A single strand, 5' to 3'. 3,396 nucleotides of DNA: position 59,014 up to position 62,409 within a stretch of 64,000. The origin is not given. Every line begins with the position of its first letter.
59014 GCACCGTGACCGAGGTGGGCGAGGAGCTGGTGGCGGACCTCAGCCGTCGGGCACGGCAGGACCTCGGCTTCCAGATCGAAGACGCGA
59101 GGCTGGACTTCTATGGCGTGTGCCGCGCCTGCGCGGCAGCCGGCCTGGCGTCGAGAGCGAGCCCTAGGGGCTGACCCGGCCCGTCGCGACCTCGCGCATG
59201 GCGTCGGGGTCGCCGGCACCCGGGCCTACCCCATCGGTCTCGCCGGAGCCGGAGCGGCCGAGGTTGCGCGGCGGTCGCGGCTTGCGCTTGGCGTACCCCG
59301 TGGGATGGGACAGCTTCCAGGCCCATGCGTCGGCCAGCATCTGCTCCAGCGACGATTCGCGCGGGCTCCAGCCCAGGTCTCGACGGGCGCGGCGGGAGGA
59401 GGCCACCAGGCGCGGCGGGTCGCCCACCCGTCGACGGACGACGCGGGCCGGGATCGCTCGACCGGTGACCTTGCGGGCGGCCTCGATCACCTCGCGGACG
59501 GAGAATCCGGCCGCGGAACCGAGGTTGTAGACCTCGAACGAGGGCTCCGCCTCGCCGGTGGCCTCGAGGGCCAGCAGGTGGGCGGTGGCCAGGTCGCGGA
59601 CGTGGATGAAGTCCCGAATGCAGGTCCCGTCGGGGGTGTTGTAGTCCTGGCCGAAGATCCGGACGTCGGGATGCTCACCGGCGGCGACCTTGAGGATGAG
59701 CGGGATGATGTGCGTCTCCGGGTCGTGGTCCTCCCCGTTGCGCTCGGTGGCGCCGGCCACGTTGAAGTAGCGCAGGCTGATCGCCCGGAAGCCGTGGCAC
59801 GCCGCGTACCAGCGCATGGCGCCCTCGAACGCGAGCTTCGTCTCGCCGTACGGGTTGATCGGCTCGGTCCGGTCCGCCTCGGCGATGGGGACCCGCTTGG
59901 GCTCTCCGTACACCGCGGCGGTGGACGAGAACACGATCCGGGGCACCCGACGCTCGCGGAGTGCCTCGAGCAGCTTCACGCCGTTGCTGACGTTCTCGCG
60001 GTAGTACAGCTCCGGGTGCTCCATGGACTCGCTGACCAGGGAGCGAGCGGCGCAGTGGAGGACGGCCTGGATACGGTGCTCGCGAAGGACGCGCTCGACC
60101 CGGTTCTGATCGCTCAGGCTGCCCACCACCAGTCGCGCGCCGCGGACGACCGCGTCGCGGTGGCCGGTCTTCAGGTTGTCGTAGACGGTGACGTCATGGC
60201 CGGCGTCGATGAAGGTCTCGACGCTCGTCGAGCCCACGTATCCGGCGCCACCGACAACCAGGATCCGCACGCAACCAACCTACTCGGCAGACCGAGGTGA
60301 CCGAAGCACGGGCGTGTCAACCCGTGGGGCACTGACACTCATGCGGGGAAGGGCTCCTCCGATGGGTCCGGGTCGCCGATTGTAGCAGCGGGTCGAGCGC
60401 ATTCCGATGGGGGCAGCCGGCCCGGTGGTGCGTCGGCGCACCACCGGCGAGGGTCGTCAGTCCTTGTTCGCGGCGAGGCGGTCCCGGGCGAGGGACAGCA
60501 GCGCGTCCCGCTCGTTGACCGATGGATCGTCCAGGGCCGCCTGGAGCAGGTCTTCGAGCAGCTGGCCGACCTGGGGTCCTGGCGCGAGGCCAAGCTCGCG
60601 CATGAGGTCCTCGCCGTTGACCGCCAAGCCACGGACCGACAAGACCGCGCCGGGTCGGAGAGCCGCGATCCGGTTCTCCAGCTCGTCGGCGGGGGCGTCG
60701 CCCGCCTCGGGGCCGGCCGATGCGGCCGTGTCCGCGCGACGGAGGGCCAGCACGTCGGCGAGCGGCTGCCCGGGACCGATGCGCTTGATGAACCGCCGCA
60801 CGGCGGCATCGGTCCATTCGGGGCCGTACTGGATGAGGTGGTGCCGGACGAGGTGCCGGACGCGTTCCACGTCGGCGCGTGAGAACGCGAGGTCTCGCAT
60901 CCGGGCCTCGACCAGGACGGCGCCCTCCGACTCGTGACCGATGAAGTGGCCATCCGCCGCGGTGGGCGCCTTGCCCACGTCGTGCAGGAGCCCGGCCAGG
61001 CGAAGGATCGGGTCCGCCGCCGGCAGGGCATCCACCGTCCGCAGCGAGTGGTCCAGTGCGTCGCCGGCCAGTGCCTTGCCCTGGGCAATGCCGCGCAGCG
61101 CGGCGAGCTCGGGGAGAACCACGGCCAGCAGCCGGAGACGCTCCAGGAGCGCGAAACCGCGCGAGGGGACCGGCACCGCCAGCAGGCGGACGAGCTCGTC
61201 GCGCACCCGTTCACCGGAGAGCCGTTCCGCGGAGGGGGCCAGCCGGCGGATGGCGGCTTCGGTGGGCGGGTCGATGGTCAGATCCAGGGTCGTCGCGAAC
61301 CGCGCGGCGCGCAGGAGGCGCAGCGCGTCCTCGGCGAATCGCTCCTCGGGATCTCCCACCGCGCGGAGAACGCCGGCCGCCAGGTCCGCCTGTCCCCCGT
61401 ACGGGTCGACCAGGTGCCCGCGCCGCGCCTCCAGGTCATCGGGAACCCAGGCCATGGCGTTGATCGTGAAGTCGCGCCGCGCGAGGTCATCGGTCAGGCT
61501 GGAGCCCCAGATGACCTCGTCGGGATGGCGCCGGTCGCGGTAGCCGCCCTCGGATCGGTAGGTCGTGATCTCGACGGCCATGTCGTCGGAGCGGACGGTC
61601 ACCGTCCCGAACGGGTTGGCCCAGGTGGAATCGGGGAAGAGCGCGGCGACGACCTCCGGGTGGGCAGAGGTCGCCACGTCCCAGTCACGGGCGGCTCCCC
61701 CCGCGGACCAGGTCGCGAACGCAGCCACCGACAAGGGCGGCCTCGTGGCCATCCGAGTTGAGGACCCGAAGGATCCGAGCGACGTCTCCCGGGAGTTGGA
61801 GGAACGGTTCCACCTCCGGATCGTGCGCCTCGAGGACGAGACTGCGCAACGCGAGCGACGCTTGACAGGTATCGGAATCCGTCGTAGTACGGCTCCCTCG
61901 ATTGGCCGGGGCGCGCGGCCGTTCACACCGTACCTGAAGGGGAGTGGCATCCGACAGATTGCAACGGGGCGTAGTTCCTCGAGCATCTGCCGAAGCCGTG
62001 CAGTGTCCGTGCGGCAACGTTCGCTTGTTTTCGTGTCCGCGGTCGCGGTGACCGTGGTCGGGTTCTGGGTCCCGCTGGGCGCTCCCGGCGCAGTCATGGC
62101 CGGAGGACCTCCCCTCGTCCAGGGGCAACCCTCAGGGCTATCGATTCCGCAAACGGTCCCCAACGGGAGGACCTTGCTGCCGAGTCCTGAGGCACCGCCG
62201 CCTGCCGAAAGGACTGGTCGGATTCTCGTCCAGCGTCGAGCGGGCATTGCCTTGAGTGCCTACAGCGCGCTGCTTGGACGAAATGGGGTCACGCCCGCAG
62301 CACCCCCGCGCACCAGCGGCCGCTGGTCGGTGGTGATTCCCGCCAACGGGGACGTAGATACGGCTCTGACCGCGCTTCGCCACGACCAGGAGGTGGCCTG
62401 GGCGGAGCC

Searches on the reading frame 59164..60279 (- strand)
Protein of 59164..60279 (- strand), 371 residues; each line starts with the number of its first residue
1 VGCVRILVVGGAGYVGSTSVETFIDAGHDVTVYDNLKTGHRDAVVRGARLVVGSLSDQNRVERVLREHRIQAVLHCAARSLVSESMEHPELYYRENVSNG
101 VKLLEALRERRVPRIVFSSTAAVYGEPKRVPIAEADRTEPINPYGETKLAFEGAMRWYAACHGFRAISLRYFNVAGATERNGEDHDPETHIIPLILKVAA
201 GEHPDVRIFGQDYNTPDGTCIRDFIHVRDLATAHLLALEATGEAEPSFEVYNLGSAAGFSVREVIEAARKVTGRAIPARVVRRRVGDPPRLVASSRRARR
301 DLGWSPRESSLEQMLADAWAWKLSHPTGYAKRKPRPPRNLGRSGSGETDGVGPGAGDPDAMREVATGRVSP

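Call 32: search_protein_families(library=pfam, proteins=[window:59164-60279:-], max_evalue=0.001)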
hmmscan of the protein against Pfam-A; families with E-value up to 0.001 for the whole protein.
window:59164-60279:- (371 aa): 7 families
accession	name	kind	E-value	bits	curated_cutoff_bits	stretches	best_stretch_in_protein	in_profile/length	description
PF01370.27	Epimerase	-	3.4e-60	203.9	20.9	1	6-254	1-240/240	NAD dependent epimerase/dehydratase family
PF16363.11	GDP_Man_Dehyd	-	2.3e-47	162.5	27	1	7-316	1-330/332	GDP-mannose 4,6 dehydratase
PF04321.23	RmlD_sub_bind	-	2.2e-15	56.9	27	1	5-157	2-138/287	RmlD substrate binding domain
PF01073.25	3Beta_HSD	-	4.7e-12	46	22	1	7-142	1-139/280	3-beta hydroxysteroid dehydrogenase/isomerase family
PF02719.21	Polysacc_synt_2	-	3.8e-09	36.6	20.2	1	6-177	1-174/293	Polysaccharide biosynthesis protein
PF05368.20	NmrA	-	1.7e-07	31.6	27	1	5-121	4-108/298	NmrA-like family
PF13460.12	NAD_binding_10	-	2.6e-07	31.1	27.2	1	10-129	1-108/184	NAD(P)H-binding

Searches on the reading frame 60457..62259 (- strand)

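Call 32: search_protein_families(library=pfam, proteins=[window:60457-62259:-], max_evalue=0.001)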
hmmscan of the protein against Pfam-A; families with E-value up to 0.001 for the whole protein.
window:60457-62259:- (600 aa): 4 families
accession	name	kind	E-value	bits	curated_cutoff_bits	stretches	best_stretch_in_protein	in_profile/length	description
PF01743.26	PolyA_pol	-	6.3e-22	78.7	23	1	190-299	17-126/126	Poly A polymerase head domain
PF12627.12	PolyA_pol_RNAbd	-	1.1e-16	60.7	22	1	326-387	1-62/64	Probable RNA and SrmB- binding site of polymerase A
PF13735.12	tRNA_NucTran2_2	-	6.6e-09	36.3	27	1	500-590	69-148/149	tRNA nucleotidyltransferase domain 2 putative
PF01966.28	HD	-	1.1e-08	35.8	22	1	417-480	25-91/116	HD domain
